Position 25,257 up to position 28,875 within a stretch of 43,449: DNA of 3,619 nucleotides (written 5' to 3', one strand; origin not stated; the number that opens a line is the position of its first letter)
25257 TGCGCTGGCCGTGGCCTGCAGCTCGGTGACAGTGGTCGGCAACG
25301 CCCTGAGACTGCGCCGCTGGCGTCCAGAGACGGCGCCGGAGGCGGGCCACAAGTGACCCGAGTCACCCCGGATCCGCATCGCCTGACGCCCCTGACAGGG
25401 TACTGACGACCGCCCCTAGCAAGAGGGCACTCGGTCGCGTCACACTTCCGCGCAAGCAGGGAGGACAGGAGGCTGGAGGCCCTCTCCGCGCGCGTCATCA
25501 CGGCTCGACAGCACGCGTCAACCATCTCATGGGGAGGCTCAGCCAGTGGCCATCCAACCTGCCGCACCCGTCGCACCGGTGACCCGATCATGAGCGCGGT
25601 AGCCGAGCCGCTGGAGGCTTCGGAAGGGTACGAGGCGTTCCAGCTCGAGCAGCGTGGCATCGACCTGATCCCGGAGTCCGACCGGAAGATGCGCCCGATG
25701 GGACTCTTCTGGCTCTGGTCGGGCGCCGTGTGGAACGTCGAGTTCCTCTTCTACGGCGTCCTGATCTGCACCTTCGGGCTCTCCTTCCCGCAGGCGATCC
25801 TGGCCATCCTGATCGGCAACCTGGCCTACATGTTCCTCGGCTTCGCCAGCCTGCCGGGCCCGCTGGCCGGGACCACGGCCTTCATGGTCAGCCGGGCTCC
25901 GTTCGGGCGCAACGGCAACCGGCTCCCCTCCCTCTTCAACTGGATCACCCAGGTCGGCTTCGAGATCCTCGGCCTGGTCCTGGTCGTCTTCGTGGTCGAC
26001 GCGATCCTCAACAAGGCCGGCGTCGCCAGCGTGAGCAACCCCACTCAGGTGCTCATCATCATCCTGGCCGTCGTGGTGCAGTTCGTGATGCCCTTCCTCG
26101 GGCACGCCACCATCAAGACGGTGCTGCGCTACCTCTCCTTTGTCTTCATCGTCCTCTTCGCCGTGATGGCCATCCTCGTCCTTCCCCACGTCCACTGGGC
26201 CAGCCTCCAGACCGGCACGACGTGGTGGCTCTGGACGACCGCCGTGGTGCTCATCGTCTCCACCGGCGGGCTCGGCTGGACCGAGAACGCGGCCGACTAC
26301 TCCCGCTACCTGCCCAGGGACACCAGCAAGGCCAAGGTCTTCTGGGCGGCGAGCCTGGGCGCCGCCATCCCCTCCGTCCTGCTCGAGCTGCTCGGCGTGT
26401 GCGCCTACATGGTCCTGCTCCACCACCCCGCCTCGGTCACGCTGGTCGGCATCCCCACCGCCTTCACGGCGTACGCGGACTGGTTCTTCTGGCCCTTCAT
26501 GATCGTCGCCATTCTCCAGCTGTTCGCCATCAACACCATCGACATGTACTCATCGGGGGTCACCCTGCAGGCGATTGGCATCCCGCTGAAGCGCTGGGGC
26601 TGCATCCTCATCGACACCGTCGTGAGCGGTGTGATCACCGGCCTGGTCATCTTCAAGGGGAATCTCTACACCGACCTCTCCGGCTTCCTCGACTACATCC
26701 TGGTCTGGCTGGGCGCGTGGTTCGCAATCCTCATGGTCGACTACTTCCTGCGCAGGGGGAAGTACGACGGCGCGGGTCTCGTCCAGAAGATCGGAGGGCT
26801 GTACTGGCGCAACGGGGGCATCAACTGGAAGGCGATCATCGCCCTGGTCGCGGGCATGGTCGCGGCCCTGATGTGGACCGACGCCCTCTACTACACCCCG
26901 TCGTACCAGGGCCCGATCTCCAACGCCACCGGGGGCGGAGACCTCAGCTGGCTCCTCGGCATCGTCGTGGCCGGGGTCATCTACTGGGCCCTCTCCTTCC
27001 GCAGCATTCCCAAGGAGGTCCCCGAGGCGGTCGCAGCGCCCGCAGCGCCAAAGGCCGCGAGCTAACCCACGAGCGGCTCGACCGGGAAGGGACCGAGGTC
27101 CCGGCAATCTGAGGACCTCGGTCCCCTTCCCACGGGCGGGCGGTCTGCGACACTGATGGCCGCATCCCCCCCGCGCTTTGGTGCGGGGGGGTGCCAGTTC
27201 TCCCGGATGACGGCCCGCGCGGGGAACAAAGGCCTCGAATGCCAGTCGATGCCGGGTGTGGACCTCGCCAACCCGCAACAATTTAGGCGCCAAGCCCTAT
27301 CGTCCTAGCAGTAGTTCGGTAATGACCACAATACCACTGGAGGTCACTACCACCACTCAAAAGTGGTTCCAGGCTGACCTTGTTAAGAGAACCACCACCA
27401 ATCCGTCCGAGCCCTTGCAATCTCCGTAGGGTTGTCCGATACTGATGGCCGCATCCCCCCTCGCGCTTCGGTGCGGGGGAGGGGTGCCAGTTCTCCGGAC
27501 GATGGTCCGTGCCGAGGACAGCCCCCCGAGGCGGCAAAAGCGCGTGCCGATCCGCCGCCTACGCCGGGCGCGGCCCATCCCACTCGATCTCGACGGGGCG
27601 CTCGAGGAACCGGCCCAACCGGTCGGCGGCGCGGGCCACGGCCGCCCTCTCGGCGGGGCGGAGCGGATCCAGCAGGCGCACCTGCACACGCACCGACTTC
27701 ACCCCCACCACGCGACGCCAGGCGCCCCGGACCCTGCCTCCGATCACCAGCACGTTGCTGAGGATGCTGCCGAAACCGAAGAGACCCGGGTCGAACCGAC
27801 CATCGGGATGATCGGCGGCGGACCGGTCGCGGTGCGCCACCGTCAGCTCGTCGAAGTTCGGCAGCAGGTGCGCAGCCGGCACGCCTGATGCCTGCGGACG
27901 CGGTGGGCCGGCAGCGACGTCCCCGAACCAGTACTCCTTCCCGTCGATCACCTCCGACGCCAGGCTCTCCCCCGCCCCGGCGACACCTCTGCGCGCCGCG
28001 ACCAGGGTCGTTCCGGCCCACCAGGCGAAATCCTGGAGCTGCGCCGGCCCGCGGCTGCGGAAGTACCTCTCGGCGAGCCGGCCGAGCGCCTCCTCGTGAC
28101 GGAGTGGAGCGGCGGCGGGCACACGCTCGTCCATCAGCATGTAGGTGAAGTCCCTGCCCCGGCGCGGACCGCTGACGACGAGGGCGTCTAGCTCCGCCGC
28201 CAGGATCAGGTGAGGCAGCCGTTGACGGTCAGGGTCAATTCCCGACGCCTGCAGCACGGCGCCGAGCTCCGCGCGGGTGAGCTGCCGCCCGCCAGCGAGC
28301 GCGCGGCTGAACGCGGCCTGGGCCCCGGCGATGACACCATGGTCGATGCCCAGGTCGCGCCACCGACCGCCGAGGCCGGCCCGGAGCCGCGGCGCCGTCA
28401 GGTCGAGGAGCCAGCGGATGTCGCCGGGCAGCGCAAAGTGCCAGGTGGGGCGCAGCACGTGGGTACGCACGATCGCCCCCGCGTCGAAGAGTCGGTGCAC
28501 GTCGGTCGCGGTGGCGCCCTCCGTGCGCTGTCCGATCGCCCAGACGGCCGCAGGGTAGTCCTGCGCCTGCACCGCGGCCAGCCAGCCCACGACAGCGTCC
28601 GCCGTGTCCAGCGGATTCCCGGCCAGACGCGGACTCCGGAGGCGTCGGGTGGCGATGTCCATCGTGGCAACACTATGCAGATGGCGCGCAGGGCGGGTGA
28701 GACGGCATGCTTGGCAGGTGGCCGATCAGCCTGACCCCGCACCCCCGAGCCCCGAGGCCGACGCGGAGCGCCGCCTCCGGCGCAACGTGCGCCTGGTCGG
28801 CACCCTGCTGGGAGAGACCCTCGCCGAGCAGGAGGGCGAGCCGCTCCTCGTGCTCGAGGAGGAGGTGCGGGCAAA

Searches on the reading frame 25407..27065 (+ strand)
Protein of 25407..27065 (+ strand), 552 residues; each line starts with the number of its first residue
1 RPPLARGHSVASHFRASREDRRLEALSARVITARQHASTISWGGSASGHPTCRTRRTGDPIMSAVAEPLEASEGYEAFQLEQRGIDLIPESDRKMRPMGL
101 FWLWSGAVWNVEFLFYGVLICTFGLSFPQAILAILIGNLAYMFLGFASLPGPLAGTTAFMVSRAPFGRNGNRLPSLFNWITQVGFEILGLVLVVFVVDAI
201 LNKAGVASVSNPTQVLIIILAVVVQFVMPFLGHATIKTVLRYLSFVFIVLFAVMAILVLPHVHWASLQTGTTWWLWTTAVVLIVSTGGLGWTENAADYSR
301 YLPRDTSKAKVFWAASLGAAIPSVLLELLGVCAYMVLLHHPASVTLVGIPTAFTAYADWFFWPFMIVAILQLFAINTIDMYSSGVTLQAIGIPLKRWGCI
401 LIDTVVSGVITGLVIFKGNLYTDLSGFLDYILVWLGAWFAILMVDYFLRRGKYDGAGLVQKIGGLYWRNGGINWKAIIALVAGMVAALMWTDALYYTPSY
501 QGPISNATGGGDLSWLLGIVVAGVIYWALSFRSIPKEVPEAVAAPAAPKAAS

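Call 11: search_protein_families(library=pfam, proteins=[window:25407-27065:+], max_evalue=0.001)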
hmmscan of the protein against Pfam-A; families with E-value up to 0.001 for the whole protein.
window:25407-27065:+ (552 aa): 1 family
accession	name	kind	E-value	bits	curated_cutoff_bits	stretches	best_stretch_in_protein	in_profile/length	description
PF02133.21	Transp_cyt_pur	-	2.5e-44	152.2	23.5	1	88-518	2-440/440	Permease for cytosine/purines, uracil, thiamine, allantoin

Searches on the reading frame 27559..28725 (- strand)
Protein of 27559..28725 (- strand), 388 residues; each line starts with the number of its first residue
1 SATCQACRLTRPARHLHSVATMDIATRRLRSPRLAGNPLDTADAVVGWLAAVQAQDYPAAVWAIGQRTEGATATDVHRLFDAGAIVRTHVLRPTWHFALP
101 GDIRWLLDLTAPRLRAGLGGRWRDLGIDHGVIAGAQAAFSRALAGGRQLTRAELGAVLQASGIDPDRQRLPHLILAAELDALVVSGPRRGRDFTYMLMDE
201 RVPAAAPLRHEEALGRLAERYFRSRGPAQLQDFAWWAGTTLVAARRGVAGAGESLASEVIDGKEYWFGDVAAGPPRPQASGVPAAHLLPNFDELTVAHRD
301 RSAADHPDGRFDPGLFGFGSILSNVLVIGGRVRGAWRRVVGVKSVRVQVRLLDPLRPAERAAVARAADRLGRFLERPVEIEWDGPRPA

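Call 11: search_protein_families(library=pfam, proteins=[window:27559-28725:-], max_evalue=0.001)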
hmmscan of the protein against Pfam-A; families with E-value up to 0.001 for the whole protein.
window:27559-28725:- (388 aa): 1 family
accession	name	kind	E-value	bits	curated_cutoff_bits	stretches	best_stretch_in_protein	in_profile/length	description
PF06224.18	AlkZ-like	-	5.3e-52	177.9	25.9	1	46-373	1-329/329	DNA glycosylase AlkZ-like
